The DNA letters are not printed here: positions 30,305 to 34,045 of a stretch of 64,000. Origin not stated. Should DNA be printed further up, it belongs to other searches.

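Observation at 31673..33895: The assembly line ends in KS0-ACP plus a short helical tail, with no release domain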

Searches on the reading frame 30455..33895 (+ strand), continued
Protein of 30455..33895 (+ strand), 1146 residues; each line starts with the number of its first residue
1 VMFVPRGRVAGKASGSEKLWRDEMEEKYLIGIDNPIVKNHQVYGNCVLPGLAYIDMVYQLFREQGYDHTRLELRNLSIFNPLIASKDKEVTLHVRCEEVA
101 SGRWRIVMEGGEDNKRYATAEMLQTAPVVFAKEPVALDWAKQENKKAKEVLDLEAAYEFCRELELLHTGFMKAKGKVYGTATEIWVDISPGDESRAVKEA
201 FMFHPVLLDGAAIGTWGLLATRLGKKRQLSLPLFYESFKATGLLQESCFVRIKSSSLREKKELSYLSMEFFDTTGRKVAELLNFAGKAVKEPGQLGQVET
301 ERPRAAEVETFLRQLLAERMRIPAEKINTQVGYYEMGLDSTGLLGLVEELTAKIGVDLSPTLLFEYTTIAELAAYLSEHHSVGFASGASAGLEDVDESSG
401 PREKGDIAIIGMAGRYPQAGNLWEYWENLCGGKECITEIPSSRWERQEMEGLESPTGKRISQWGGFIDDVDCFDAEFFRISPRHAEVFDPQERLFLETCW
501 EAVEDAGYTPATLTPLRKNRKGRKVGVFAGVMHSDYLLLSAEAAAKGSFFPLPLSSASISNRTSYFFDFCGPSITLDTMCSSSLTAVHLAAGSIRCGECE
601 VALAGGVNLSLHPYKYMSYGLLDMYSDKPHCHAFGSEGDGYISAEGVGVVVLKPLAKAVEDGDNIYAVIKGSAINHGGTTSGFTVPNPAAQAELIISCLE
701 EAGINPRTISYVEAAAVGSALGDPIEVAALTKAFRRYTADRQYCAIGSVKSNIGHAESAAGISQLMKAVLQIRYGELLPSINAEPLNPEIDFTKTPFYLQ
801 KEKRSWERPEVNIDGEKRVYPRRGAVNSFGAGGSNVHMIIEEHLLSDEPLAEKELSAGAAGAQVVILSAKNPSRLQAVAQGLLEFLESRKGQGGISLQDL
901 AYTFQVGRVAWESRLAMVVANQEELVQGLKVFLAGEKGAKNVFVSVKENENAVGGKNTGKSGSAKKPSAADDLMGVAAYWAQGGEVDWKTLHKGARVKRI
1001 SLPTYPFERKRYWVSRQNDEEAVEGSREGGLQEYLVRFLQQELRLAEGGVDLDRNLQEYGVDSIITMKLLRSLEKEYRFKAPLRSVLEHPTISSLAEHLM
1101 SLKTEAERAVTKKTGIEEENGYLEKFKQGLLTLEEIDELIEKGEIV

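Call 18: search_protein_families(library=pfam, proteins=[L002:3-3602:+, L002:3003-6602:+, L002:6003-9680:+, L002:9726-9986:+, P0230, L002:15220-16800:+], max_evalue=0.0001)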
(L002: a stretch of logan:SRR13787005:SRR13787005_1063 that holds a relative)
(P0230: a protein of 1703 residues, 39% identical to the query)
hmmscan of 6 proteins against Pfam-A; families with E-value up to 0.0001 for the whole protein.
L002:3-3602:+ (1200 aa): 9 families
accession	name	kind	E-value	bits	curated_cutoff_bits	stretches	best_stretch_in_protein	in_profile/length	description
PF02801.28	Ketoacyl-synt_C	-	1.8e-40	138.1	20.8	1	64-183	1-119/119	Beta-ketoacyl synthase, C-terminal domain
PF08659.16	KR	-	5.3e-33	114.9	22.6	1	659-837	1-179/180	KR domain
PF22336.2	RhiE-like_linker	-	7e-19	68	27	1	257-322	2-66/67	RhiE-like, KS-MAT linker domain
PF22621.2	CurL-like_PKS_C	-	8.1e-13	48.6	27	1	253-316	1-64/64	CurL-like, PKS C-terminal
PF16197.11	KAsynt_C_assoc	-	2.8e-11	44.3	33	1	185-293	1-101/111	Ketoacyl-synthetase C-terminal extension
PF00550.31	PP-binding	-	6.8e-10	39.5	20.8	1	940-1005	2-67/67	Phosphopantetheine attachment site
PF00109.32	ketoacyl-synt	-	5.5e-08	33.1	20.8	1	1-56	197-252/252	Beta-ketoacyl synthase, N-terminal domain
PF00106.31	adh_short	-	2.3e-07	30.9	26.6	1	661-824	3-167/195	short chain dehydrogenase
PF13561.12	adh_short_C2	-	7.4e-05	22.9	27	0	699-779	33-114/236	Enoyl-(Acyl carrier protein) reductase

L002:3003-6602:+ (1200 aa): 13 families
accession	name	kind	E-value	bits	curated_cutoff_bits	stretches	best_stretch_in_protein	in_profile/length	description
PF00109.32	ketoacyl-synt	-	8.2e-78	261.9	20.8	1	517-759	2-252/252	Beta-ketoacyl synthase, N-terminal domain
PF02801.28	Ketoacyl-synt_C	-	2.7e-39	134.3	20.8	1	767-884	1-118/119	Beta-ketoacyl synthase, C-terminal domain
PF00550.31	PP-binding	-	6.5e-17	62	20.8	1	404-468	3-67/67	Phosphopantetheine attachment site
PF22621.2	CurL-like_PKS_C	-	1.3e-16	60.7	27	1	949-1012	1-64/64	CurL-like, PKS C-terminal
PF08242.18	Methyltransf_12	-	2.5e-16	60.7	30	1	187-291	1-98/98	Methyltransferase domain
PF22336.2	RhiE-like_linker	-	6.7e-13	48.9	27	1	952-1018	1-66/67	RhiE-like, KS-MAT linker domain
PF16197.11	KAsynt_C_assoc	-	9.4e-10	39.3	33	1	888-983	2-95/111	Ketoacyl-synthetase C-terminal extension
PF13489.12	Methyltransf_23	-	2.3e-08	34.4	27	1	179-299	19-122/164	Methyltransferase domain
PF08241.18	Methyltransf_11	-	5.9e-08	33.7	21.2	1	188-293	2-95/95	Methyltransferase domain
PF13649.12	Methyltransf_25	-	9.8e-08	33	27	1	186-289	1-97/97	Methyltransferase domain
PF23297.2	ACP_SdgA_C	-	2.3e-07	31.2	27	1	394-471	5-82/95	Highly reducing polyketide synthase sdgA, C-terminal ACP domain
PF13847.12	Methyltransf_31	-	1.4e-06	28.5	27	1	184-303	5-120/145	Methyltransferase domain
PF00108.29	Thiolase_N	-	3e-05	24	26.4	1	670-708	74-112/260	Thiolase, N-terminal domain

L002:6003-9680:+ (1225 aa): 12 families
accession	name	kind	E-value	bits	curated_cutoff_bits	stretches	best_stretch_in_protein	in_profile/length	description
PF00109.32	ketoacyl-synt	-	5.4e-81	272.3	20.8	1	622-860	2-251/252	Beta-ketoacyl synthase, N-terminal domain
PF02801.28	Ketoacyl-synt_C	-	1e-33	116.3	20.8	1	870-986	2-118/119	Beta-ketoacyl synthase, C-terminal domain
PF22336.2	RhiE-like_linker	-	1.5e-19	70.2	27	1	1069-1133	1-64/67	RhiE-like, KS-MAT linker domain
PF22621.2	CurL-like_PKS_C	-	1.4e-16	60.7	27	1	1066-1129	1-64/64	CurL-like, PKS C-terminal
PF08242.18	Methyltransf_12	-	3e-16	60.4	30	1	309-413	1-98/98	Methyltransferase domain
PF00550.31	PP-binding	-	1.7e-14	54.3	20.8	1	510-573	2-66/67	Phosphopantetheine attachment site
PF16197.11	KAsynt_C_assoc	-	5.2e-11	43.4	33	1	990-1112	2-107/111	Ketoacyl-synthetase C-terminal extension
PF08241.18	Methyltransf_11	-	5.1e-09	37.1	21.2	1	309-414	1-94/95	Methyltransferase domain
PF13489.12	Methyltransf_23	-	1.2e-08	35.3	27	1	302-466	20-160/164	Methyltransferase domain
PF13649.12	Methyltransf_25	-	2.1e-08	35.2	27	1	308-411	1-97/97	Methyltransferase domain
PF00108.29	Thiolase_N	-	9e-06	25.7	26.4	1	776-812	77-113/260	Thiolase, N-terminal domain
PF13847.12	Methyltransf_31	-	9.5e-06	25.8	27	1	304-421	3-116/145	Methyltransferase domain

L002:9726-9986:+ (86 aa): 1 family
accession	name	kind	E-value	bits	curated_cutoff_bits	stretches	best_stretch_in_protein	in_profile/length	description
PF00550.31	PP-binding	-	2.7e-06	27.9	20.8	1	25-77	17-66/67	Phosphopantetheine attachment site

P0230 (1703 aa): 10 families
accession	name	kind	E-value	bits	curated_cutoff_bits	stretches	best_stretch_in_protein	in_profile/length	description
PF00109.32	ketoacyl-synt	-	1.9e-165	549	20.8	2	3-240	3-252/252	Beta-ketoacyl synthase, N-terminal domain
PF02801.28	Ketoacyl-synt_C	-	2.2e-80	266.8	20.8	2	1480-1597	1-118/119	Beta-ketoacyl synthase, C-terminal domain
PF08659.16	KR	-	4.1e-40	138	22.6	1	839-1023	4-180/180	KR domain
PF16197.11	KAsynt_C_assoc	-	9e-22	78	33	2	375-476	2-86/111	Ketoacyl-synthetase C-terminal extension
PF22336.2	RhiE-like_linker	-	1.2e-16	60.9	27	1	455-521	2-66/67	RhiE-like, KS-MAT linker domain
PF00550.31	PP-binding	-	5.2e-16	59.1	20.8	1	1131-1198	1-67/67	Phosphopantetheine attachment site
PF00108.29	Thiolase_N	-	9.4e-15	55.1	26.4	2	1367-1424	57-115/260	Thiolase, N-terminal domain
PF22621.2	CurL-like_PKS_C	-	3.5e-12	46.6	27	1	452-515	2-64/64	CurL-like, PKS C-terminal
PF00106.31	adh_short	-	1.4e-09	38.1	26.6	1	837-958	2-112/195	short chain dehydrogenase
PF13561.12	adh_short_C2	-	1.2e-07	32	27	1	846-963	7-113/236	Enoyl-(Acyl carrier protein) reductase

L002:15220-16800:+ (527 aa): 2 families
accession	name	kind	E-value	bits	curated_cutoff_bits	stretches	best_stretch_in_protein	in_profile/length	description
PF00550.31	PP-binding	-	1.8e-12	47.7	20.8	1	296-361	2-67/67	Phosphopantetheine attachment site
PF14765.12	PS-DH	-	9e-12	45.3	23.7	1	95-249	13-162/166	Polyketide synthase dehydratase N-terminal domain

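Call 23: find_related_loci(query=L002:3-1202:+, collection=genome_contigs, flank=10000)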
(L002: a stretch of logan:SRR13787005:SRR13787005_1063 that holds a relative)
Query L002:3-1202:+ (400 aa) in genome_contigs; peptide patterns used: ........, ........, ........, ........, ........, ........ (x = any residue, [..] = any of these).
600 stretches matched a pattern (row limit reached: there are more); 551 encode a relative of the query (tblastn E <= 1e-3); the best 80 are kept; 79 distinct loci.
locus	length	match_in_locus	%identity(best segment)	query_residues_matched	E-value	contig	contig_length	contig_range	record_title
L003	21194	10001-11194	56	1-397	2e-155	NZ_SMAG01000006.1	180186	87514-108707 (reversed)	Hazenella coriacea strain DSM 45707 Ga0244714_106, whole genome shotgun sequence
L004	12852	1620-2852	53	1-397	1e-152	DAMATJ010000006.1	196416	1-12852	MAG TPA_asm: Pelosinus fermentans isolate CTOTU48474 NODE_29_length_196416_cov_16.534027, whole genome shotgun sequence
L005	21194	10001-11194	56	1-397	5e-150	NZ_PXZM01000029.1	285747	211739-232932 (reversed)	Brevibacillus fortis strain NRRL NRS-1210 N1210_contig_29, whole genome shotgun sequence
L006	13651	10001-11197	54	1-397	9e-150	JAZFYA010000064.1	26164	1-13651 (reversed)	MAG: Pseudomonadales bacterium isolate MT5bin.1 MT5bin.1_64, whole genome shotgun sequence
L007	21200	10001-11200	54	1-397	7e-150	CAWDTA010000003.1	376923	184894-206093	MAG: uncultured Veillonellaceae bacterium isolate MFD04492.bin.4.99 genome assembly, contig: contig_31726, whole genome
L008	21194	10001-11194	54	1-397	1e-148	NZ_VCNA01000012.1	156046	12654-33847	Brevibacillus dissolubilis strain CHY01 Scaffold12, whole genome shotgun sequence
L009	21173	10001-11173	55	1-397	2e-148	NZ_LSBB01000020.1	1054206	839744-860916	Bacillus atrophaeus strain NRRL NRS 213 Bacillus_atrophaeus_NRS_213_contig_6, whole genome shotgun sequence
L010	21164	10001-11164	57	1-397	3e-148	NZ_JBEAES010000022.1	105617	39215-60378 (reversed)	Brevibacillus sp. FIR094 NODE_22_length_105617_cov_143.650225, whole genome shotgun sequence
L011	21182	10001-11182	54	1-397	1e-147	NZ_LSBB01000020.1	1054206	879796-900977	Bacillus atrophaeus strain NRRL NRS 213 Bacillus_atrophaeus_NRS_213_contig_6, whole genome shotgun sequence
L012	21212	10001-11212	53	1-397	1e-147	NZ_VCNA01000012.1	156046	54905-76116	Brevibacillus dissolubilis strain CHY01 Scaffold12, whole genome shotgun sequence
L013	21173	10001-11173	55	1-397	2e-147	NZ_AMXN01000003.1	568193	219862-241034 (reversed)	Bacillus inaquosorum KCTC 13429 14.BSI.1_3, whole genome shotgun sequence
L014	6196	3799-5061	54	1-397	9e-148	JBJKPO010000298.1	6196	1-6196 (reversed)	MAG: Bacillota bacterium isolate Bin_124 S1Ck127_2120166_flag_1_multi_5.0000_len_6196, whole genome shotgun sequence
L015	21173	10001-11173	55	1-397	2e-146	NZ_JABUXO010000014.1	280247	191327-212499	Bacillus rugosus strain SPB7 NODE_6_length_280247_cov_58.697400, whole genome shotgun sequence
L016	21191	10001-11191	53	1-397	7e-145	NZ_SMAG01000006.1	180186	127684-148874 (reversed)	Hazenella coriacea strain DSM 45707 Ga0244714_106, whole genome shotgun sequence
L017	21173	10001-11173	53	1-397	5e-145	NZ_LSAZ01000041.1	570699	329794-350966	Bacillus nakamurai strain NRRL B-41091 Bacillus-sp-B-41091_contig_5, whole genome shotgun sequence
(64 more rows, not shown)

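Call 24: list_cluster_members(proteins=[P0121, P0122, P0125, P0230, P0123, P0174, P0184, P0208, P0189, P0218])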
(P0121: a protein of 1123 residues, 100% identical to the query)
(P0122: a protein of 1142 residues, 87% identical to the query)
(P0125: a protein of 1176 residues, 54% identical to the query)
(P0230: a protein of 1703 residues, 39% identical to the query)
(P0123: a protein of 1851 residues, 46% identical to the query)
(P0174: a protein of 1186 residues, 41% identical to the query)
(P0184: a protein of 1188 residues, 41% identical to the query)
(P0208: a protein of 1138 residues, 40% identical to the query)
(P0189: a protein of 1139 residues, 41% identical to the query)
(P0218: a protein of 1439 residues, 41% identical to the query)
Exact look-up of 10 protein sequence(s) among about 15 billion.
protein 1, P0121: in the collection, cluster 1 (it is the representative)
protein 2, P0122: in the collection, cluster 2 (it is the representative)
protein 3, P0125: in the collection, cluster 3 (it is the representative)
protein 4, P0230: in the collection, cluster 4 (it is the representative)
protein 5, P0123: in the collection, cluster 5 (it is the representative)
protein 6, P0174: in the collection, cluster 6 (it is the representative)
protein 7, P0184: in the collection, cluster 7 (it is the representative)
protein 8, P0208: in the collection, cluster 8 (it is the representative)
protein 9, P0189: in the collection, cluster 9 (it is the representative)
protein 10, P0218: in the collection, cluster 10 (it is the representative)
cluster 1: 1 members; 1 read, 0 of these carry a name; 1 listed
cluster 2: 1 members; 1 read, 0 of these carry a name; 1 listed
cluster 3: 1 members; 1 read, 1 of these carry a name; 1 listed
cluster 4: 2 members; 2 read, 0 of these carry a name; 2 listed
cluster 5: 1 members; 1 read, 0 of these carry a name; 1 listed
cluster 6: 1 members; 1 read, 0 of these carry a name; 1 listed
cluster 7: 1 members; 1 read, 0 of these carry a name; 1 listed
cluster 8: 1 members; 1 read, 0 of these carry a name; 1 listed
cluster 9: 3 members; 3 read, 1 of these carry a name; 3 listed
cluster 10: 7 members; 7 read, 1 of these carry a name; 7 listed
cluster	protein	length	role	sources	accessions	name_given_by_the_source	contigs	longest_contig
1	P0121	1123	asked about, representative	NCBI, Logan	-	-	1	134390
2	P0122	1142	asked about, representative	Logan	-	-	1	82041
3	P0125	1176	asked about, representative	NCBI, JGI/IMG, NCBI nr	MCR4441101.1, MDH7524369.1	MAG: beta-ketoacyl synthase N-terminal-like domain-containing protein [Peptococcaceae ... | 3-oxoacyl-(acyl-carrier-protein) synthase/acyl carrier protein | phosphopantetheine-binding protein [Peptococcaceae bacterium]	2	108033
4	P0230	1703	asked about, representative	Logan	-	-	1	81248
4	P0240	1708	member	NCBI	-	-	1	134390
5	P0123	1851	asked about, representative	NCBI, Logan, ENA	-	-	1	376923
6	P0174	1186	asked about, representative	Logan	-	-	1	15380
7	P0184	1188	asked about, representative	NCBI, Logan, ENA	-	-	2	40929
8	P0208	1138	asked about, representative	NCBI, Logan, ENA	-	-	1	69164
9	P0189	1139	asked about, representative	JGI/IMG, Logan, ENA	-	-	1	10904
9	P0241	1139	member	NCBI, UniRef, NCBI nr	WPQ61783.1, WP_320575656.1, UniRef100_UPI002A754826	beta-ketoacyl synthase N-terminal-like domain-containing protein [Chitinophaga sancti] | beta-ketoacyl synthase N-terminal-like domain-containing protein n=1 Tax=Chitinophaga ...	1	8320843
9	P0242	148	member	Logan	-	-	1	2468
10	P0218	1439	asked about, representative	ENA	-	-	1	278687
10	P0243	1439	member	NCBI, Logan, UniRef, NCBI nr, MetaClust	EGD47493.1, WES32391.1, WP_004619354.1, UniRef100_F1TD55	Beta-ketoacyl synthase [Ruminiclostridium papyrosolvens DSM 2782] | Beta-ketoacyl synthase n=1 Tax=Ruminiclostridium papyrosolvens DSM 2782 TaxID=588581 ... | beta-ketoacyl synthase N-terminal-like domain-containing protein [Ruminiclostridium ...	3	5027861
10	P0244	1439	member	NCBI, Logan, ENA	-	-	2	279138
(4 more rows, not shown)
